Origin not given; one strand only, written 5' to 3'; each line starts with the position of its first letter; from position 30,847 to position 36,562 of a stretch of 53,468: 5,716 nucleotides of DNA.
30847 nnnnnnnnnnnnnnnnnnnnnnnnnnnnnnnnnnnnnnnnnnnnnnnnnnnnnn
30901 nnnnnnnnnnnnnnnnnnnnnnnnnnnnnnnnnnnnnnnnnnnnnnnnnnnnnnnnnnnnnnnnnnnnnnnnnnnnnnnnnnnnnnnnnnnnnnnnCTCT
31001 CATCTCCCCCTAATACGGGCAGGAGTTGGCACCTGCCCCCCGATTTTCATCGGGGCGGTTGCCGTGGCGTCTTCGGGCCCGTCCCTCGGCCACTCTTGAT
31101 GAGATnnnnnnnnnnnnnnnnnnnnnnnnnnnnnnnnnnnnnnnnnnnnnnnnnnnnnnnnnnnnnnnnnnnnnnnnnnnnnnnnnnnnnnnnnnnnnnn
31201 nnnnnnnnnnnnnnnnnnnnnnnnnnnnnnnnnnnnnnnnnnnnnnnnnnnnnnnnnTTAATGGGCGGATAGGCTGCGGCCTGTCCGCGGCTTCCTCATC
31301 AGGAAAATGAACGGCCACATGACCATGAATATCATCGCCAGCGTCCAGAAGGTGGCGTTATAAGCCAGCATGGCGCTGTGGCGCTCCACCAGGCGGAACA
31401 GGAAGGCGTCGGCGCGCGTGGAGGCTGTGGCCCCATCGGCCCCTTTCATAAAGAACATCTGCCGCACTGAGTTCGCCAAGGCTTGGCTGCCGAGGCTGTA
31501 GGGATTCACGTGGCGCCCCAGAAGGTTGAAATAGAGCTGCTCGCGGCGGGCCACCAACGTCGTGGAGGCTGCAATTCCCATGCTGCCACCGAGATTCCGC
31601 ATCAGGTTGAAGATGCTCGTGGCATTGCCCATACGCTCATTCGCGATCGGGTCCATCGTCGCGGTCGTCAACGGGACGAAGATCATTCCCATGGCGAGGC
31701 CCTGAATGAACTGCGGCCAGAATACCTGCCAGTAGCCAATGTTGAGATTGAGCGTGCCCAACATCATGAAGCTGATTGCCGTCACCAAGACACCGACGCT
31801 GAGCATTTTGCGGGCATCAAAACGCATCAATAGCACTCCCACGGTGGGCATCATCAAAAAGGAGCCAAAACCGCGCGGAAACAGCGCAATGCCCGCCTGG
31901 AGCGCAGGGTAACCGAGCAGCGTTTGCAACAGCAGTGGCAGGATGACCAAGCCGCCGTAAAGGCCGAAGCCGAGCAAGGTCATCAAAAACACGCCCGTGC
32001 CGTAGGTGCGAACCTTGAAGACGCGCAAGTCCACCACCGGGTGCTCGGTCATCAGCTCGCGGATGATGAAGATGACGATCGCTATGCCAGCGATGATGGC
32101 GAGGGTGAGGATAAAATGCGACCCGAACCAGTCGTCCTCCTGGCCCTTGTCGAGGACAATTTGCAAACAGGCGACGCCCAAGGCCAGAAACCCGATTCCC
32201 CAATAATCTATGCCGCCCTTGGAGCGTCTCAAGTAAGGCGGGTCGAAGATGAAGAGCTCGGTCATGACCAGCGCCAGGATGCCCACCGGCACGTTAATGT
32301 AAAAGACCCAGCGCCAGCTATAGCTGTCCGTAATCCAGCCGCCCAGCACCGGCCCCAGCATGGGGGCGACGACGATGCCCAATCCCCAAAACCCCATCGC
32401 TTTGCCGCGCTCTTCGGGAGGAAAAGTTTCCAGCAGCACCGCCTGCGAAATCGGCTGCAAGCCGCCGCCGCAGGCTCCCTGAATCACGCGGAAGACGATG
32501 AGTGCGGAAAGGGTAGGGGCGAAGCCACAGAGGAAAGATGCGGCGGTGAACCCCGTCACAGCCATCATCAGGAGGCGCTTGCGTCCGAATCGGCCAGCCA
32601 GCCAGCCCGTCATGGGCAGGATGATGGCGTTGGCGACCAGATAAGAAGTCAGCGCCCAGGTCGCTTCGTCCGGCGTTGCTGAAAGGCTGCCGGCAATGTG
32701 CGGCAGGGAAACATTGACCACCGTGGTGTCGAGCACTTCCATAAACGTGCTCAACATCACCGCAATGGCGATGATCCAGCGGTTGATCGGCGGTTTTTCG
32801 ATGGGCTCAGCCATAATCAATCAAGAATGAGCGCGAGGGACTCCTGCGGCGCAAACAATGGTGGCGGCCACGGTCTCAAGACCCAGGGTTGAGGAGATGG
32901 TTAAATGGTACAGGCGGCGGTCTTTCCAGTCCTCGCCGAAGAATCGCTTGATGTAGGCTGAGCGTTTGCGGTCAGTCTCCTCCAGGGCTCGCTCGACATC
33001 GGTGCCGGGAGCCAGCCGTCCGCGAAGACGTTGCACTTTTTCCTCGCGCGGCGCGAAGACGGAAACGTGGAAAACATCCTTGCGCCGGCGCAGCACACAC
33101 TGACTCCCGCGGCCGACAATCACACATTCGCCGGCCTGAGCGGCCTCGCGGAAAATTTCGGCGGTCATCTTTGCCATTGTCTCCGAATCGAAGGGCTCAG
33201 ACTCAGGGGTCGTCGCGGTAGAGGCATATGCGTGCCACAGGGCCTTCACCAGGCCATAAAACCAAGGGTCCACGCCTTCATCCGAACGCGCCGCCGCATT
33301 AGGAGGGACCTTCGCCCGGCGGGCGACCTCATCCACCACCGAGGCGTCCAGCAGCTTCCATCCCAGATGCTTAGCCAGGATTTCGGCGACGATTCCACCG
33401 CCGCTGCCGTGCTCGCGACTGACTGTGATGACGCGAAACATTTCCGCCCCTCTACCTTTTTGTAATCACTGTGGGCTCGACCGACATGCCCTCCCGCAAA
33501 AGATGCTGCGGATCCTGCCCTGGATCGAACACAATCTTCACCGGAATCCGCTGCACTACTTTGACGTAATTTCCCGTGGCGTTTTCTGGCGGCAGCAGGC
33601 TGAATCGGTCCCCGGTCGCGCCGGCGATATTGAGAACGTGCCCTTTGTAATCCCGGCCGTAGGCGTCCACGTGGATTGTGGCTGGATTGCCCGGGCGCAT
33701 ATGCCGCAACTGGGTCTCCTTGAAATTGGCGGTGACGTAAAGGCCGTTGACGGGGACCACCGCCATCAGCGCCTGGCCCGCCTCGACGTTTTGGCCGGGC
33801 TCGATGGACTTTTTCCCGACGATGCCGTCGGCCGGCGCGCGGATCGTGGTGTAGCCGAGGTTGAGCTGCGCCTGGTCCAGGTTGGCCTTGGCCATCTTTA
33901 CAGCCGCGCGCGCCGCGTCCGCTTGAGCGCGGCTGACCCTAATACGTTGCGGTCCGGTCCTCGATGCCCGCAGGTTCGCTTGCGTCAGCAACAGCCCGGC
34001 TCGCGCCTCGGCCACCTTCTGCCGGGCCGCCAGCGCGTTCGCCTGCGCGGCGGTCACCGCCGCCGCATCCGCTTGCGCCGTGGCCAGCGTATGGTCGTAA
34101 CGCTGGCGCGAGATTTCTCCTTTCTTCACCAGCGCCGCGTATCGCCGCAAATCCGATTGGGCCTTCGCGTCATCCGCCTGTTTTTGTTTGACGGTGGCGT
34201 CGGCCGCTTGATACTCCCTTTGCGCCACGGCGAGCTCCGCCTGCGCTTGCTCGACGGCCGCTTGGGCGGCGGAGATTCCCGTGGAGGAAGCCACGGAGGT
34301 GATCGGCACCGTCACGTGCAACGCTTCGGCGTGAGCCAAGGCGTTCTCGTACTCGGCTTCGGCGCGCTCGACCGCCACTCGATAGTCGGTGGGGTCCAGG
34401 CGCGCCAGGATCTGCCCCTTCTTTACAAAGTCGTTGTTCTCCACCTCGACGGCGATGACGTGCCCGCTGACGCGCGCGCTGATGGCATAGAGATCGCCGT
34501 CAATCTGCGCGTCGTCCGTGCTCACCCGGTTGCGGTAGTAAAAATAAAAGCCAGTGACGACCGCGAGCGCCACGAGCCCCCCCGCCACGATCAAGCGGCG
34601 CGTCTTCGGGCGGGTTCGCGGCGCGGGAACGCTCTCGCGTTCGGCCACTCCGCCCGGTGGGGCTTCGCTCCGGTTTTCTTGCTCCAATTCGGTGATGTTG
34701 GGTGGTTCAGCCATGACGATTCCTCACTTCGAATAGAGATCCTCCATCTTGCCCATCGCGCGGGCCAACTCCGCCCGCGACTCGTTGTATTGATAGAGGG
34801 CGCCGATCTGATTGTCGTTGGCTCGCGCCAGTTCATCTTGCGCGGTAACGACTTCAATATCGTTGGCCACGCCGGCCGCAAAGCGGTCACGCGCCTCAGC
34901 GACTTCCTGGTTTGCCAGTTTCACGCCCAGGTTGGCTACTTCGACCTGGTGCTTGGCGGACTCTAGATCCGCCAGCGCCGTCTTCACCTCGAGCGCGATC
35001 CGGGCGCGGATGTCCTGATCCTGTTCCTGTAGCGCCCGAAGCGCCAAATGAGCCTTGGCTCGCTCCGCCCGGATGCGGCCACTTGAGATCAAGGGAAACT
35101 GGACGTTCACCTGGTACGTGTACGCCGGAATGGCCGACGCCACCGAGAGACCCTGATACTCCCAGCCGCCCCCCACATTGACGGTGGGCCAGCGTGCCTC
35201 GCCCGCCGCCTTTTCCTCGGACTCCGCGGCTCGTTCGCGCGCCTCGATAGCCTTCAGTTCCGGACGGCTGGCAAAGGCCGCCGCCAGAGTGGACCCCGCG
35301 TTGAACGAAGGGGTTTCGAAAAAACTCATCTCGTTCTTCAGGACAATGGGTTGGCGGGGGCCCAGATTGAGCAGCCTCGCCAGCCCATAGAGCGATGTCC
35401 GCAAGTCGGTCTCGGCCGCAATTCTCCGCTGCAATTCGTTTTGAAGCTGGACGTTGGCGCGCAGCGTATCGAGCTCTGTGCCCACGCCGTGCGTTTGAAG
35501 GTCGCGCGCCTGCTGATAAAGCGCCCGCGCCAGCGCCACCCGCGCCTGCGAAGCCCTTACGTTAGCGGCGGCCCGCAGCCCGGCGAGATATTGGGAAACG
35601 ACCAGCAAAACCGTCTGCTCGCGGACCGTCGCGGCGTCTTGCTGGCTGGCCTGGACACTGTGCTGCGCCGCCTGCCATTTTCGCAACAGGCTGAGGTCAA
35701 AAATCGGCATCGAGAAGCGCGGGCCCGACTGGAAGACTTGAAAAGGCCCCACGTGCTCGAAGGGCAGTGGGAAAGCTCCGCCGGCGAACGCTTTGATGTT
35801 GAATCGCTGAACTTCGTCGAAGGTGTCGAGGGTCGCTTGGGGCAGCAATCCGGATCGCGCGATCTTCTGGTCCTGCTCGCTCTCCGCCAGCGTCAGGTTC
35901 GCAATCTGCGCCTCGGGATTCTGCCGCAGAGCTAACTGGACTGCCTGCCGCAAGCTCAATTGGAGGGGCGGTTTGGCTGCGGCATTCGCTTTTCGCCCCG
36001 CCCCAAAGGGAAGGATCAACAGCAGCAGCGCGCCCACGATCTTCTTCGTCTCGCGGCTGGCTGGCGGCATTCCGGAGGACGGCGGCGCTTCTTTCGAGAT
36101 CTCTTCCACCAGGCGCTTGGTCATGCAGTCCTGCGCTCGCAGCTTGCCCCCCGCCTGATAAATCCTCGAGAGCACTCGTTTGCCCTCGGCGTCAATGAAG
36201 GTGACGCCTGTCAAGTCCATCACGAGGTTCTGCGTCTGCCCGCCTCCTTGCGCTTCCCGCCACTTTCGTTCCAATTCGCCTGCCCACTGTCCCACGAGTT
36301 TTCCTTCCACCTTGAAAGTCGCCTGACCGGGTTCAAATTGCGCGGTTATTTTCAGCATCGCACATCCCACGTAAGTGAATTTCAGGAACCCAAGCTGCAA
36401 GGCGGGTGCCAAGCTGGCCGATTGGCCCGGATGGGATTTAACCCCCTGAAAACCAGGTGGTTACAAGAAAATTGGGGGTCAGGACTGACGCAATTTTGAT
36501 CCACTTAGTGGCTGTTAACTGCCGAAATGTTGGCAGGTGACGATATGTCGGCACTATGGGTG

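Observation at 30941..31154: Unambiguous SAM-I riboswitch with a terminator platform in front of an operon annotated by homology as threonine biosynthesis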

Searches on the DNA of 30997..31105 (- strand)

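Call 31: build_rna_model(alignment_id=A2)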
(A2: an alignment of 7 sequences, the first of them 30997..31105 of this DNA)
Model R1 built from alignment A2 (7 sequences, 137 columns); structure: RNAalifold consensus.
model positions 113; base pairs 30; branch points 2; effective number of sequences 1.43; information 0.59 bits per position. Calibrated on 0.2 Mb of random sequence (short: E-values are rough).
structure used (alignment columns):
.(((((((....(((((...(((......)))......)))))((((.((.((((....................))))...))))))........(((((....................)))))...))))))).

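Call 32: search_with_rna_model(model_id=R1, sources=[window, L004, L005, L006, L007, L008, L009, L010, L011, L012, L013, L014, L015, L016, L017, L018, L019, L020, L021, L022, L023, L024, L025, L026, L027, L028, L029, L030, L031, L032, L033, L034, L035, L036, L037, L038, L039, L040, L041, L042, L043, L044, L045, L046, L047, L048, L049, L050, L051, L052, L053, L054, L055, L056, L057, L058, L059, L060, L061, L062, L063, L064, L065, L066, L067, L068, L069, L070, L071, L072, L073, L074, L075, L076, L077, L078, L079, L080, L081, L082, L083], max_evalue=0.01, make_alignment=true)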
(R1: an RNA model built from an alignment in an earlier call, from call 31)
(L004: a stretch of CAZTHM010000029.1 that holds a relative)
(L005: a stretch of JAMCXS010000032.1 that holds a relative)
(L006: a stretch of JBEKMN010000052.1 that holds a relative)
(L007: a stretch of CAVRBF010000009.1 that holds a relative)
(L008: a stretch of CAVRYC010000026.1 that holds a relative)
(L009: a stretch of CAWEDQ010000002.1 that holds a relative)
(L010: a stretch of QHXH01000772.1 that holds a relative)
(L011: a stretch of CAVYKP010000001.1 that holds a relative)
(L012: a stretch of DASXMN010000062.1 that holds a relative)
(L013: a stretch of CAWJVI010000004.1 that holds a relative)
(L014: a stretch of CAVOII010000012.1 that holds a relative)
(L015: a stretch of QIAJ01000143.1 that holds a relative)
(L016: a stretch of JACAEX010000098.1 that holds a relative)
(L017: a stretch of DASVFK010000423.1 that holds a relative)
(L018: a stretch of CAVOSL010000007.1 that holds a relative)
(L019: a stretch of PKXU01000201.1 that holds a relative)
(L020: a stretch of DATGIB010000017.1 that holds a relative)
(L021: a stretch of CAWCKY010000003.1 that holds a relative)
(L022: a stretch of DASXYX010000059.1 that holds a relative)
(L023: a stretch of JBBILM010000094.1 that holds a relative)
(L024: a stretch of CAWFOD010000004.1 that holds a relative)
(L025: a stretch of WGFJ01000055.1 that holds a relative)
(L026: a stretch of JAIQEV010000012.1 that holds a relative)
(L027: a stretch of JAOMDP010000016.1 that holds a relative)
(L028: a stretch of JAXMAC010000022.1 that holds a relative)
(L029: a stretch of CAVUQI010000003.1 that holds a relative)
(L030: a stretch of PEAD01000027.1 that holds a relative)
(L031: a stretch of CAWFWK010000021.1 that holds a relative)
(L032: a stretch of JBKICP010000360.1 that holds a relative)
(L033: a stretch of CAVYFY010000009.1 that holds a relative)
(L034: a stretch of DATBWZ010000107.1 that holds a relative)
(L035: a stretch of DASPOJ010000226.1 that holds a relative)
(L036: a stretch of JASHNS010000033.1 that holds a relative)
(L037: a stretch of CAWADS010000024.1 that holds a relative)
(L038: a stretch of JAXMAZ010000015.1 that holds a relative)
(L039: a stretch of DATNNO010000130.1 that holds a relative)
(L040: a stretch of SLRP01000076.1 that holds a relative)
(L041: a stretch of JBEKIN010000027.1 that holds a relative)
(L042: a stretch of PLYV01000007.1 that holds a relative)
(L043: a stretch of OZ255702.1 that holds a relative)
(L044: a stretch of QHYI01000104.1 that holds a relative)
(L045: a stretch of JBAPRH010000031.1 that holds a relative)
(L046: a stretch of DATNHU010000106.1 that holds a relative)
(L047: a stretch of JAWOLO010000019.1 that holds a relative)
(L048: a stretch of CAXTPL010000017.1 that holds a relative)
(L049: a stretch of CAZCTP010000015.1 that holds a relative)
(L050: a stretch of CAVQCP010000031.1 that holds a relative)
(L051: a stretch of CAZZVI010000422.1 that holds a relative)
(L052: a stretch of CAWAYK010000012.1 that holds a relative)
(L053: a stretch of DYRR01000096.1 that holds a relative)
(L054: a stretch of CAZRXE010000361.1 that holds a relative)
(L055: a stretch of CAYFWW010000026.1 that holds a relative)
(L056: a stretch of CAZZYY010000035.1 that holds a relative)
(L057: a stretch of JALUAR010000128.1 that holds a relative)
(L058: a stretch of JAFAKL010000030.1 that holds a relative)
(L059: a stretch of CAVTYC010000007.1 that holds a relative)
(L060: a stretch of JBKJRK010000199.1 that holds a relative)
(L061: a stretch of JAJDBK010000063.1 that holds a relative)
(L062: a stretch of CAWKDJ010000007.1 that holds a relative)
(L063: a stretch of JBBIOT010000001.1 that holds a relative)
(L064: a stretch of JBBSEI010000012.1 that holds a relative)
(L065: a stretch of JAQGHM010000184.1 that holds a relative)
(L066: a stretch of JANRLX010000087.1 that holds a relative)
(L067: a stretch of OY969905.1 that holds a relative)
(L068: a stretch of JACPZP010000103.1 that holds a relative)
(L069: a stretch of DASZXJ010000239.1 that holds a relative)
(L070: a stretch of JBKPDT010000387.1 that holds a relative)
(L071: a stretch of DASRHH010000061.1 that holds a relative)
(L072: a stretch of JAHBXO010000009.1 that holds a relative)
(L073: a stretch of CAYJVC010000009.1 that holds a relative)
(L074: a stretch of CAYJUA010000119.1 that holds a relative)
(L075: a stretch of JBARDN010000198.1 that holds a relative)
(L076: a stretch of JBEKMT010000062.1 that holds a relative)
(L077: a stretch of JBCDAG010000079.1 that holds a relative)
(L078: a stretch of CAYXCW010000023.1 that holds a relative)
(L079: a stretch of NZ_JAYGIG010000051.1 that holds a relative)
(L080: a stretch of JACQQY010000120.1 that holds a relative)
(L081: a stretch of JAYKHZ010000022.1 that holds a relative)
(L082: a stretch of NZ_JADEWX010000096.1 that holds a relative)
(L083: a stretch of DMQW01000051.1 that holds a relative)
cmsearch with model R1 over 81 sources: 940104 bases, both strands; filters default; matches with E-value up to 0.01: 48.
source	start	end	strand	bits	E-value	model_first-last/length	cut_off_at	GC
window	30997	31105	-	112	3.6e-28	1-113/113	no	0.63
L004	5752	5861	+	111.7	4.2e-28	1-113/113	no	0.68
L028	2121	2241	+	108.1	4.3e-27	1-113/113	no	0.47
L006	4390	4499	+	103.1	1.2e-25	1-113/113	no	0.62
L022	5790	5906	+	100.6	5.7e-25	1-113/113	no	0.54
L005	5765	5875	+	100.4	6.6e-25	1-113/113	no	0.6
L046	5720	5833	+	99.8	9.9e-25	1-113/113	no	0.67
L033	5790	5897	+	98.9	1.8e-24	1-113/113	no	0.56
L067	5736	5849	+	97.9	3.4e-24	1-113/113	no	0.66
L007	5766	5873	+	94.9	2.4e-23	1-113/113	no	0.6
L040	288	408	+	94.5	3.1e-23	1-113/113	no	0.56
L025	5815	5927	+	90.9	3.2e-22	1-113/113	no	0.58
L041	2187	2298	+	90.1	5.4e-22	1-113/113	no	0.6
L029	5725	5838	+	89.8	6.4e-22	1-113/113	no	0.6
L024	5739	5852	+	89.4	8.3e-22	1-113/113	no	0.61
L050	5713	5826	+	89.4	8.3e-22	1-113/113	no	0.61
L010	912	1024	+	89.1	1e-21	1-113/113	no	0.59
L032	5756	5869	+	88.9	1.1e-21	1-113/113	no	0.6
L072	5758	5887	+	88.6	1.4e-21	1-113/113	no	0.6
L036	5757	5870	+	88.6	1.4e-21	1-113/113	no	0.6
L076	5775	5893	+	88.3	1.7e-21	1-113/113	no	0.5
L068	5674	5840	+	88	2.1e-21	1-113/113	no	0.55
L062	5755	5867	+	87.9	2.2e-21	1-113/113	no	0.55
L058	5802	5918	+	86.4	5.9e-21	1-113/113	no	0.58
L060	5722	5855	+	86.3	6.2e-21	1-113/113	no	0.59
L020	5673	5786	+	86.2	6.9e-21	1-113/113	no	0.55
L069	5748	5851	+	85.7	9e-21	1-113/113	no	0.54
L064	5805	5925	+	84.8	1.7e-20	1-113/113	no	0.64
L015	5749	5862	+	84.8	1.7e-20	1-113/113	no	0.58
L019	5736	5849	+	84.2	2.4e-20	1-113/113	no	0.57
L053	5751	5883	+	84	2.9e-20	1-113/113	no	0.65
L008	4722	4835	+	83.9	3e-20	1-113/113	no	0.59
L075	5057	5172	+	83.9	3e-20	1-113/113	no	0.56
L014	5709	5822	+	83.7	3.5e-20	1-113/113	no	0.54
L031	5746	5853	+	83.3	4.4e-20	1-113/113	no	0.59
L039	5725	5837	+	83.3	4.5e-20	1-113/113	no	0.58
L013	5676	5789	+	83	5.3e-20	1-113/113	no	0.57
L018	5747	5860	+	82.8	6.1e-20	1-113/113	no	0.6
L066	331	452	+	82.4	7.9e-20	1-113/113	no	0.52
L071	2900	3012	+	81.4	1.5e-19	1-113/113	no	0.66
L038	5674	5826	+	79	7.1e-19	1-113/113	no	0.69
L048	5706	5831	+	78.9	7.6e-19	1-113/113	no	0.61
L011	5776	5894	+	77.3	2.2e-18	1-113/113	no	0.52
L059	5782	5887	+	76.1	4.7e-18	1-113/113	no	0.53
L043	5758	5860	+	75.7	6e-18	1-113/113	no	0.57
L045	5750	5869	+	75.7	6.1e-18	1-113/113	no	0.56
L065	428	578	+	72.7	4.5e-17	1-113/113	no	0.6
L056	1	133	+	66.5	2.5e-15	1-113/113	no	0.65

Alignment A3: 48 matches aligned to the model, 241 columns, each read 5' to 3' on its own strand. Consensus structure (alignment columns), stored with it:
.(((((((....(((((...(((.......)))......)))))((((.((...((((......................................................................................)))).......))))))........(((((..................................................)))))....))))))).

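Call 41: search_with_rna_model(model_id=R1, sources=[L084, L085], max_evalue=0.01)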
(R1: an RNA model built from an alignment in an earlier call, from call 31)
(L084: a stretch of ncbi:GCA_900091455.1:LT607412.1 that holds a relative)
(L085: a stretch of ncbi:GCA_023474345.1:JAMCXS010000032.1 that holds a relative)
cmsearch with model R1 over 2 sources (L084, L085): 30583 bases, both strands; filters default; matches with E-value up to 0.01: 2.
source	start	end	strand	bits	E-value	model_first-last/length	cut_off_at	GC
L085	7765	7875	+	100.4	2.1e-26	1-113/113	no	0.6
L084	5855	5990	+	75.8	1.9e-19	1-113/113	no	0.72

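Call 56: search_with_rna_model(model_id=R1, sources=[L086], max_evalue=0.01)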
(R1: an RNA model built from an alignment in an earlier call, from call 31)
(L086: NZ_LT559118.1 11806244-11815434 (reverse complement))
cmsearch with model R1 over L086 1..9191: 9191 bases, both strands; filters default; matches with E-value up to 0.01: 1.
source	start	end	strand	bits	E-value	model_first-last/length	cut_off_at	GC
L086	3816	3957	+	74.3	1.5e-19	1-113/113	no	0.69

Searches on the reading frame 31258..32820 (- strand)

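Call 5: search_protein_families(library=pfam, proteins=[window:31258-32820:-])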
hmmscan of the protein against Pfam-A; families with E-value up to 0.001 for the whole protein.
window:31258-32820:- (520 aa): 3 families
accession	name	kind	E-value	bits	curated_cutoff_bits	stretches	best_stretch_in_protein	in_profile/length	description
PF07690.21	MFS_1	-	9.5e-65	219.2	33.4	1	21-415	1-346/347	Major Facilitator Superfamily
PF00083.30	Sugar_tr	-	3.7e-15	56.2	22.3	1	18-187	3-188/452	Sugar (and other) transporter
PF06609.19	TRI12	-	0.00012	21.1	23.2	1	37-270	65-308/599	Fungal trichothecene efflux pump (TRI12)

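Call 6: search_protein_families(library=ncbifam, proteins=[window:31258-32820:-])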
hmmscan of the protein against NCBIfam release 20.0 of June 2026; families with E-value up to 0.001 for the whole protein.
window:31258-32820:- (520 aa): 68 families (the best 25 are shown)
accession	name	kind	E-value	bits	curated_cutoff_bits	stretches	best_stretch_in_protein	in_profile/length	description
TIGR00711.1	efflux_EmrB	subfamily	1.1e-154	515.8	230.2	1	17-502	3-479/485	DHA2 family efflux MFS transporter permease subunit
NF000391.1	EmrB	exception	5.5e-124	414.6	925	1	16-511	11-498/501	multidrug efflux MFS transporter permease subunit EmrB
NF007799.0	PRK10504.1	subfamily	7.1e-54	183.5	426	1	12-423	7-413/471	multidrug transporter subunit MdtD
NF000025.1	MFS_efflux_tcmA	exception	7.4e-48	163.6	999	1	15-426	25-434/538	tetracenomycin C efflux MFS transporter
NF000095.1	tet_MFS_OtrB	exception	3.6e-42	144.6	999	1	20-419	30-433/563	oxytetracycline resistance efflux MFS transporter OtrB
NF000060.1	MFS_efflux_LmrB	exception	3e-41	141.8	800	1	17-457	18-456/479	lincomycin efflux MFS transporter Lmr(B)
NF011571.1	PRK14995.1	subfamily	2e-39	135.7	701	1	13-426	3-414/493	SmvA family efflux MFS transporter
NF040895.2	MFS_effux_SdrM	equivalog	3e-38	132.1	550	1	14-424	4-405/441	multidrug efflux MFS transporter SdrM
NF000009.1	tet_MFS_Tcr3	exception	2.1e-37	128.9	1000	1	20-418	35-437/512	tetracycline efflux MFS transporter Tcr3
NF012169.0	qepA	equivalog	5.5e-34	117.6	1075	1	14-430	19-431/511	fluoroquinolone efflux MFS transporter QepA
NF000218.1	FexA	exception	7.4e-32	110.6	900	1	17-427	22-434/475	chloramphenicol/florfenicol efflux MFS transporter FexA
NF000089.1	qac_MFS_AB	exception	5.1e-31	108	900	1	13-424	16-426/514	QacA/B family quaternary ammonium compound efflux MFS transporter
NF000031.1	MFS_efflux_LmrA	exception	9.9e-31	106.9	850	1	13-419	28-433/484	lincomycin efflux MFS transporter Lmr(A)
NF012180.1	tet_MFS_43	exception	2.7e-29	102.5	999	1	14-424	19-428/484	tetracycline efflux MFS transporter Tet(43)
NF033896.2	MFS_LfrA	equivalog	9.3e-29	100.4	825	1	9-423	13-424/504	efflux MFS transporter LfrA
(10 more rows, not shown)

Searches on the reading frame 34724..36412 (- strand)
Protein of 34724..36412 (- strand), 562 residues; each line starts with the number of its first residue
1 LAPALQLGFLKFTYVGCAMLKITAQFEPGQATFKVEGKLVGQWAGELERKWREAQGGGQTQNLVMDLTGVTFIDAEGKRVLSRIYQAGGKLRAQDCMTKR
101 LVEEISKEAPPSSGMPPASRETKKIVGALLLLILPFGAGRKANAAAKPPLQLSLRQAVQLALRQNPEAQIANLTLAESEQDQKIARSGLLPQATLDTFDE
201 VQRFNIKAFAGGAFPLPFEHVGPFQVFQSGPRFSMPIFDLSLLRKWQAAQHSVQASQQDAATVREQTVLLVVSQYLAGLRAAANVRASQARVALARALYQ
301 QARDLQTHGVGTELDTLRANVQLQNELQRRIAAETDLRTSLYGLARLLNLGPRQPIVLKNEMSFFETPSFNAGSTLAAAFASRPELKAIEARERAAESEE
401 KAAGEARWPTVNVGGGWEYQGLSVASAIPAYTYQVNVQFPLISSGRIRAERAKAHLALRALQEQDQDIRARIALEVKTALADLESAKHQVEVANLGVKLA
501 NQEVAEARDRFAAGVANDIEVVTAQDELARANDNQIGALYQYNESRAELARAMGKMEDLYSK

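Call 50: search_protein_families(library=pfam, proteins=[window:34724-36412:-], max_evalue=0.00001)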
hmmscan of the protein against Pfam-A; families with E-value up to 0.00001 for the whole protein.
window:34724-36412:- (562 aa): 2 families
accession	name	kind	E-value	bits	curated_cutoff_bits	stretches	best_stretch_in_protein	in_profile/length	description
PF02321.23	OEP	-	6.3e-51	173.3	22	2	376-554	5-187/187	Outer membrane efflux protein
PF01740.26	STAS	-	3.2e-06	27.3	22.6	1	22-91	2-71/106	STAS domain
